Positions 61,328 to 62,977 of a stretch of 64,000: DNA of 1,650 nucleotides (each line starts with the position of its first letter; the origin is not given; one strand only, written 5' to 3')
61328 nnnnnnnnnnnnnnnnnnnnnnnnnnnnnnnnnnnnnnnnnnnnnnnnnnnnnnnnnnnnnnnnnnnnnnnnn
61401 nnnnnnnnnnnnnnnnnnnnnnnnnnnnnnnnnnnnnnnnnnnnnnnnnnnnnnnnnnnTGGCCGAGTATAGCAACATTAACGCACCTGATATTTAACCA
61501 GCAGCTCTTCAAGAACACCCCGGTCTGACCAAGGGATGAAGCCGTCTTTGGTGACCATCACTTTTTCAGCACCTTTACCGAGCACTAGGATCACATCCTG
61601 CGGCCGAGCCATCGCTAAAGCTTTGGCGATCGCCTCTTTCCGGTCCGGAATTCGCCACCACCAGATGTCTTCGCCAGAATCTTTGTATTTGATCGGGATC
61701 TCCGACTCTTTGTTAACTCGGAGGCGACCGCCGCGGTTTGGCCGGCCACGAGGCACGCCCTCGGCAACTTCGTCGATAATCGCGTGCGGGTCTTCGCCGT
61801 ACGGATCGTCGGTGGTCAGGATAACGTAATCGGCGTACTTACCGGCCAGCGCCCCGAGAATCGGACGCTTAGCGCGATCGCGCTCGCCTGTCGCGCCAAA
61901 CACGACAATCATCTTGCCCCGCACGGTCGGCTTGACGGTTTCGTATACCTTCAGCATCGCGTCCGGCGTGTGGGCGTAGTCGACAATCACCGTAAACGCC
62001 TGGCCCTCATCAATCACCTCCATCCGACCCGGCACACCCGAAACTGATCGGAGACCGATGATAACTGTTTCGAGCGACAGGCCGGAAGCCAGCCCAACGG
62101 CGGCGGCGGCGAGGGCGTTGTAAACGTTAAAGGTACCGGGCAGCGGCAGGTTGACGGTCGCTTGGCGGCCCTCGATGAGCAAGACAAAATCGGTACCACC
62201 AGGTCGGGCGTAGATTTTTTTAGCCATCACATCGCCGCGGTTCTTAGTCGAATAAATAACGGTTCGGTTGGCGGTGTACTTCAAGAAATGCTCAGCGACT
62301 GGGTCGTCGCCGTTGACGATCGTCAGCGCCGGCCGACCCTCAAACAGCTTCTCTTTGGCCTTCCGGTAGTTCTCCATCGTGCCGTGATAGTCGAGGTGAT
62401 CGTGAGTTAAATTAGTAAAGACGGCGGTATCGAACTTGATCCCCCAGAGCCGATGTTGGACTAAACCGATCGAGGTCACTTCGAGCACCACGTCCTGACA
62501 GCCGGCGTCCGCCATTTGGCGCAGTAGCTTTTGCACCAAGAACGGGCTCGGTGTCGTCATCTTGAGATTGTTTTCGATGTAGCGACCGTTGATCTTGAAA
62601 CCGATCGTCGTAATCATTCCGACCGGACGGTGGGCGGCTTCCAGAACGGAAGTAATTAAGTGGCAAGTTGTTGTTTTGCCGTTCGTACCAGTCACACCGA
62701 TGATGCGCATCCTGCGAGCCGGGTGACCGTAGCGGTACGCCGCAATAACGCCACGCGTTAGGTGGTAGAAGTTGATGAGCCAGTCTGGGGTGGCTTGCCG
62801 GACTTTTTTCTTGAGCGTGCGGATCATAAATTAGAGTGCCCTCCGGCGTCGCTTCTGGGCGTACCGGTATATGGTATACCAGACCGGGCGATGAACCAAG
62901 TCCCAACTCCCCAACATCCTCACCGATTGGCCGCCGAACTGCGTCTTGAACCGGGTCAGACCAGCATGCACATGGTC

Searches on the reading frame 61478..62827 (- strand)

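Call 29: search_protein_families(library=pfam, proteins=[window:61478-62827:-])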
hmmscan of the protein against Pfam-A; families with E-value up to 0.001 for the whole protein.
window:61478-62827:- (449 aa): 2 families
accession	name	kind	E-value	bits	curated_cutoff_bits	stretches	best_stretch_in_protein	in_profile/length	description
PF08245.18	Mur_ligase_M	-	4.4e-57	193.7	24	1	45-244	1-199/200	Mur ligase middle domain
PF02875.26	Mur_ligase_C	-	8.7e-31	107.8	28.4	1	267-419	1-127/127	Mur ligase, glutamate ligase domain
